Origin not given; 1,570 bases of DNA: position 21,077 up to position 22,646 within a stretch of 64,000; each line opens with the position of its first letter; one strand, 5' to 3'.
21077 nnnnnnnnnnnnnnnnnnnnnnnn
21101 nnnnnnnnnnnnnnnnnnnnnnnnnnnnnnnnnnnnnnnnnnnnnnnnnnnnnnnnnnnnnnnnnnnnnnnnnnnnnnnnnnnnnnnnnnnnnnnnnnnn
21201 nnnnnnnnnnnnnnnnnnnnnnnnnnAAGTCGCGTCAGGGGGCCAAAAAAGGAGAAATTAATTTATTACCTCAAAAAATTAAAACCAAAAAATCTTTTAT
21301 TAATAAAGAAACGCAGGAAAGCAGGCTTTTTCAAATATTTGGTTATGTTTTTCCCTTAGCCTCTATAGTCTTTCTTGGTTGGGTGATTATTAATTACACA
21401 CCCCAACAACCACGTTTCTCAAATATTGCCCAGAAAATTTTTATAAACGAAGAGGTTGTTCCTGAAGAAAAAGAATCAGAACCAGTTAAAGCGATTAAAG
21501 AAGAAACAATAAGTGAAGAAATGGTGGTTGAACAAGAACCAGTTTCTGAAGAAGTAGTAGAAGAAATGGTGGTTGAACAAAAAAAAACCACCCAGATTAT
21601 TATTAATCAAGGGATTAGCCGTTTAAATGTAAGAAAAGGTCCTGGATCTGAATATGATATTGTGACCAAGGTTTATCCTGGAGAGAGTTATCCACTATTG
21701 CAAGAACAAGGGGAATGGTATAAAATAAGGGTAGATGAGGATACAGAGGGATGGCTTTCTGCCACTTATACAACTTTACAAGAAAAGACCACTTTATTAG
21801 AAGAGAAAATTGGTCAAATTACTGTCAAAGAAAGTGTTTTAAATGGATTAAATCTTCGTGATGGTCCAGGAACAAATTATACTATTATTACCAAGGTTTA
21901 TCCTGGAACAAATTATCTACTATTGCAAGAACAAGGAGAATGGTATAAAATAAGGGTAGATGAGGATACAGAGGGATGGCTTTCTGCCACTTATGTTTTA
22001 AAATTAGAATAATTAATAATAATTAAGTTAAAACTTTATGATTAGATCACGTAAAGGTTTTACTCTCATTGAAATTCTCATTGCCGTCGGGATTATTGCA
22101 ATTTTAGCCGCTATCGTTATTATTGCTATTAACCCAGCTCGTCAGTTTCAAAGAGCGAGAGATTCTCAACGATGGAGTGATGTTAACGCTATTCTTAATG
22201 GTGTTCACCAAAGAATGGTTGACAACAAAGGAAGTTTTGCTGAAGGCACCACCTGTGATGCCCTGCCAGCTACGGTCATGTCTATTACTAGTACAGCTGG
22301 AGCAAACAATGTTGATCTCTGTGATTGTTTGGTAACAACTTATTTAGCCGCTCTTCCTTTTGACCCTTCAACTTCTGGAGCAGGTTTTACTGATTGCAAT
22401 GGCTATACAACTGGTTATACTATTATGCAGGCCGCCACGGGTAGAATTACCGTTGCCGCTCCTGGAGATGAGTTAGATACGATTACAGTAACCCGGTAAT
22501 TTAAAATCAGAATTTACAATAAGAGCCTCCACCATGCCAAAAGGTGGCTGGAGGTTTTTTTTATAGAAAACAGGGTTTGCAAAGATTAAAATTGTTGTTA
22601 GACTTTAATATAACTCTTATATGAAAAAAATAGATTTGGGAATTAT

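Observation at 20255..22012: PilM-PilN fusion carrying tandem C-terminal SH3b domains, with a recent 105-bp internal duplication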

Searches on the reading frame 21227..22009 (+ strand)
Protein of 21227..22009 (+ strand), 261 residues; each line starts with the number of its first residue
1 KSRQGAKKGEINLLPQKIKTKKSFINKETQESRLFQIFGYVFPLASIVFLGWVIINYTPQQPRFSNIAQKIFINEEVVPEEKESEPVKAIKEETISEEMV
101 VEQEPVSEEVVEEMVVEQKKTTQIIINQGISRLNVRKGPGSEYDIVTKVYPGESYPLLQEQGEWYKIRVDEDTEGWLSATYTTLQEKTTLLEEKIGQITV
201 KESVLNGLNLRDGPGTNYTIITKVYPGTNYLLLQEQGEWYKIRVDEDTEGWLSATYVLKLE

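Call 65: find_homologous_proteins(query=window:21227-22009:+, max_evalue=0.001)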
Query window:21227-22009:+ (261 aa): 28 proteins with E <= 0.001 among 406 candidates.
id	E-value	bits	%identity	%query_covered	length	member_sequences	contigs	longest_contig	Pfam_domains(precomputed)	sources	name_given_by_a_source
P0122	9.8e-28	115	60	36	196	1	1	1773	PF00535.33,PF08239.18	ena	-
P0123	1.0e-18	86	31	48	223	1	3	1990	PF14627.14,PF06347.20,PF00018.35,PF07653.24,PF18348.8,PF08239.18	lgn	-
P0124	1.5e-17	82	31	55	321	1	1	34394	PF06347.20,PF07653.24,PF08239.18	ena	-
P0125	2.0e-17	82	32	54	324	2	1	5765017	PF06347.20,PF00018.35,PF07653.24,PF08239.18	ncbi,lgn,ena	-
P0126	4.3e-17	80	31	49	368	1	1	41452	PF01510.31,PF06347.20,PF08239.18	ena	-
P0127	1.6e-16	79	35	48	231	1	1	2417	PF06347.20,PF00018.35,PF07653.24,PF18348.8,PF08239.18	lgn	-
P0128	1.2e-15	76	32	45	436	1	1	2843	PF00877.26,PF06347.20,PF18348.8,PF08239.18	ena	-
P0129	1.6e-15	75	51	16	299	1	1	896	PF06347.20,PF08239.18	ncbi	ncbi:hypothetical protein RY27_11140, partial [Litorilinea aerophila]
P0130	4.1e-15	74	30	48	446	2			PF00877.26,PF06347.20,PF08239.18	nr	nr:SH3 domain-containing protein [Oscillochloris sp. ZM17-4]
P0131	4.8e-15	74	27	46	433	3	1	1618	PF00877.26,PF06347.20,PF08239.18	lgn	-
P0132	6.2e-15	73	30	48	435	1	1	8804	PF00877.26,PF06347.20,PF08239.18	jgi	jgi:cell wall-associated NlpC family hydrolase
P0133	5.0e-14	70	27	48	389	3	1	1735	PF00877.26,PF06347.20,PF08239.18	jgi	jgi:cell wall-associated NlpC family hydrolase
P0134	6.9e-14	70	31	48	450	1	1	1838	PF06347.20,PF08239.18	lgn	-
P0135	5.0e-13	67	27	47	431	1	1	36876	PF00877.26,PF06347.20,PF08239.18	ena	-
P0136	1.3e-12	66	33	49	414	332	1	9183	PF01832.26,PF06347.20,PF08239.18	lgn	-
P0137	8.0e-11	60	30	48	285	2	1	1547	PF06347.20,PF08239.18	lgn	-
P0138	8.7e-11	60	30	48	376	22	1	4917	PF09479.17,PF06347.20,PF08239.18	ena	-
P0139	2.1e-10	59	30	48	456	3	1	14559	PF09479.17,PF06347.20,PF08239.18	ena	-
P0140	1.5e-9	56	35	52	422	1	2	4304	PF00877.26,PF06347.20,PF08239.18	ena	-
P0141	2.1e-9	55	31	47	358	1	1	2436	PF06347.20,PF08239.18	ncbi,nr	ncbi:MAG: SH3 domain-containing protein [Oscillochloris sp.]|nr:SH3 domain-containing protein [Oscil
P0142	3.9e-9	54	26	46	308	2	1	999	PF00877.26,PF06347.20,PF18348.8,PF08239.18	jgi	jgi:cell wall-associated NlpC family hydrolase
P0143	3.2e-8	51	27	52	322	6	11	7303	PF06347.20,PF00018.35,PF07653.24,PF18348.8,PF08239.18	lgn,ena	-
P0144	3.1e-7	48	34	48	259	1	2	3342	PF05708.19,PF00877.26,PF06347.20,PF05382.20,PF08239.18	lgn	-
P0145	3.7e-6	45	32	48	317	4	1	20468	PF01510.31,PF08239.18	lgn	-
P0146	5.5e-6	44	27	48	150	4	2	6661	PF06347.20,PF08239.18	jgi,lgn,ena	jgi:SH3-like domain-containing protein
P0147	3.4e-5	41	31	49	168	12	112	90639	PF06347.20,PF08239.18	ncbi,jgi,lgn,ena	jgi:N-acetylmuramoyl-L-alanine amidase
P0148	7.9e-5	40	31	39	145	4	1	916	PF06347.20,PF08239.18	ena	-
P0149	4.7e-4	38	40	18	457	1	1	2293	PF00877.26,PF06347.20,PF07653.24,PF18348.8,PF08239.18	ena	-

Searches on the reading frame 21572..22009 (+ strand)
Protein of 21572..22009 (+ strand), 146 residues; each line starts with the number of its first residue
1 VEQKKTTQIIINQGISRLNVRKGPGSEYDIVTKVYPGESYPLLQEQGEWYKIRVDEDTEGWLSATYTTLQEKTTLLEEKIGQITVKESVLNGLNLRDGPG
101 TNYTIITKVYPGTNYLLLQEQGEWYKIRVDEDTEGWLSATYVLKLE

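Call 48: search_solved_structures(query=window:21572-22009:+, max_evalue=1, show_alignments=2)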
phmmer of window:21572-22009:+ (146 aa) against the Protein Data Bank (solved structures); distinct sequences matched with E-value up to 1: 24.
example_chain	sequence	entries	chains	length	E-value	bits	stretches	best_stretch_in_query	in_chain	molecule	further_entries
2krs_A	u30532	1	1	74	1.9e-05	27.7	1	16-72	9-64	Probable enterotoxin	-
2kq8_A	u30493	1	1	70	8.4e-05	25.6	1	91-146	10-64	Cell wall hydrolase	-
5iz3_B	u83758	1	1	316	0.00076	22.5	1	32-135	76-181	Predicted protein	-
5iz3_A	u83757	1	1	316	0.00076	22.5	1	32-135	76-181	sedoheptulose-1,7-bisphosphatase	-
7jwb_D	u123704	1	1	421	0.0075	19.2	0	20-44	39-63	autonomous human heavy chain variable domain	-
2kt8_A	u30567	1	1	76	0.013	18.4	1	88-143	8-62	Probable surface protein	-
7b2o_A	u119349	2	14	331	0.084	15.8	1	78-129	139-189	FBPase domain-containing protein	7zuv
4krt_A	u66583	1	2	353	0.12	15.4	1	46-145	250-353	Autolytic lysozyme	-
1bu1_A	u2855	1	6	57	0.21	14.5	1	111-145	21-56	PROTEIN (HEMOPOIETIC CELL KINASE)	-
5nuh_C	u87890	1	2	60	0.24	14.3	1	112-145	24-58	Tyrosine-protein kinase HCK,Tyrosine-protein kinase HCK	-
8b2g_A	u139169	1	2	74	0.25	14.3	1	91-117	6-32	SH3b domain-containing protein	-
3rbb_B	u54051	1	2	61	0.25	14.3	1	111-144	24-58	Tyrosine-protein kinase HCK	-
2kyb_A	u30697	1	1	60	0.27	14.2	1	88-141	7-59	Mannosyl-glycoprotein endo-beta-N-acetylglucosaminidase domain protein, possible enterotox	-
3rea_B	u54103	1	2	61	0.28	14.1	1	112-145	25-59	Tyrosine-protein kinase HCK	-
4orz_A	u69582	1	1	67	0.3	14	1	111-144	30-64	Tyrosine-protein kinase HCK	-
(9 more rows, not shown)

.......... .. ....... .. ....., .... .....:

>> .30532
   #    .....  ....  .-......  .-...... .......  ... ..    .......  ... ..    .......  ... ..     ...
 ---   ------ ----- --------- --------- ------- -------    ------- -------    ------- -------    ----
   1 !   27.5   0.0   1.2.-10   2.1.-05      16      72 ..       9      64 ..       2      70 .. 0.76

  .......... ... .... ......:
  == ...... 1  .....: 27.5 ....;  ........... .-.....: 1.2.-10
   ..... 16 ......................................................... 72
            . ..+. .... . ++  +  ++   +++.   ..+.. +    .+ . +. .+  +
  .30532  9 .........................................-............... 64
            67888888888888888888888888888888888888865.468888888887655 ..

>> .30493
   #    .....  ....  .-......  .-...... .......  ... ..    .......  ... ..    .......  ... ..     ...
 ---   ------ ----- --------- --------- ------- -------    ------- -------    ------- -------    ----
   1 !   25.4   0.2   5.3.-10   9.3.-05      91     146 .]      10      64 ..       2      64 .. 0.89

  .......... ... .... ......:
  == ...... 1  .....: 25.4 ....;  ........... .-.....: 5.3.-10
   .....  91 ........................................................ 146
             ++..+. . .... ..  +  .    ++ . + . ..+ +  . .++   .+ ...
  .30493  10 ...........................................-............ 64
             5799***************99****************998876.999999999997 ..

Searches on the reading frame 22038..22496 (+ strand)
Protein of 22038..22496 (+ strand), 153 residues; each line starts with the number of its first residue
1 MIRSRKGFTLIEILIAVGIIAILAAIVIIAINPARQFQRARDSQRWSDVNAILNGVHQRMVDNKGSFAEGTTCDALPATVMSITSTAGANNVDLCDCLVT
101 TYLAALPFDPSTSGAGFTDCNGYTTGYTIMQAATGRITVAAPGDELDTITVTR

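Call 41: search_protein_families(library=pfam, proteins=[window:22038-22496:+], max_evalue=0.01)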
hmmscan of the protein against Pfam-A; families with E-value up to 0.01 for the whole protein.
window:22038-22496:+ (153 aa): 1 family
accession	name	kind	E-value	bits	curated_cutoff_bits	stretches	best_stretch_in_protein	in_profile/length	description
PF07963.17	N_methyl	-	1.6e-08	34.2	21.2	1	3-27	2-26/27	Prokaryotic N-terminal methylation motif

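Call 62: search_protein_families(library=ncbifam, proteins=[window:22038-22496:+], max_evalue=1)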
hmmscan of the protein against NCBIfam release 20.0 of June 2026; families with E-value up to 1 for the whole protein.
window:22038-22496:+ (153 aa): 21 families
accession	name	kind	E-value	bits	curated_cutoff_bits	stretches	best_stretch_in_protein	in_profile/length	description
TIGR02532.1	IV_pilin_GFxxxE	domain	1.6e-07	30.9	16.3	1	5-28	1-24/24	prepilin-type N-terminal cleavage/methylation domain-containing protein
TIGR01708.2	typeII_sec_gspH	equivalog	6.1e-06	26.3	80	1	6-43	2-39/169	type II secretion system minor pseudopilin GspH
NF041013.1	T4P_ComGE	equivalog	1.3e-05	25.2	49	1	5-42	3-40/83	competence type IV pilus minor pilin ComGE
TIGR01710.1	typeII_sec_gspG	equivalog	1.8e-05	24.8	88.85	1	6-64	1-57/134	type II secretion system major pseudopilin GspG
NF007862.0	PRK10574.1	equivalog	2.1e-05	24.7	138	1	4-30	3-29/145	prepilin peptidase-dependent pilin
NF041775.1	typeIV_PilA_Myxo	equivalog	5.3e-05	23.3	400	1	5-48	10-51/214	type IV pilin protein PilA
TIGR01707.1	gspI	equivalog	0.00037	20.9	44.35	1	7-34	1-28/101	type II secretion system minor pseudopilin GspI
NF040999.1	pilin_ComGC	equivalog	0.0011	19.1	75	1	6-31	2-27/84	competence type IV pilus major pilin ComGC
NF007800.0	PRK10506.1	equivalog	0.0011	18.8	158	1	2-42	5-45/163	prepilin peptidase-dependent protein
NF040982.1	ComGD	equivalog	0.0051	17.2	70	1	6-36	2-33/139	competence type IV pilus minor pilin ComGD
NF038303.1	EPS_HpsB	equivalog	0.0053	16.8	150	1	5-68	2-67/211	hormogonium polysaccharide secretion pseudopilin HpsB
NF047828.1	T3SSXpsI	equivalog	0.0053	16.8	150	1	6-45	2-42/132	type II secretion system protein XpsI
NF041002.1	pilin_ComGF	equivalog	0.01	16.1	80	1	6-46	2-45/139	competence type IV pilus minor pilin ComGF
TIGR02596.1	TIGR02596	subfamily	0.011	15.8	70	1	8-39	1-32/196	Verru_Chthon cassette protein D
TIGR02599.1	TIGR02599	subfamily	0.013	14.7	256.5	1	7-40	1-35/361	Verru_Chthon cassette protein C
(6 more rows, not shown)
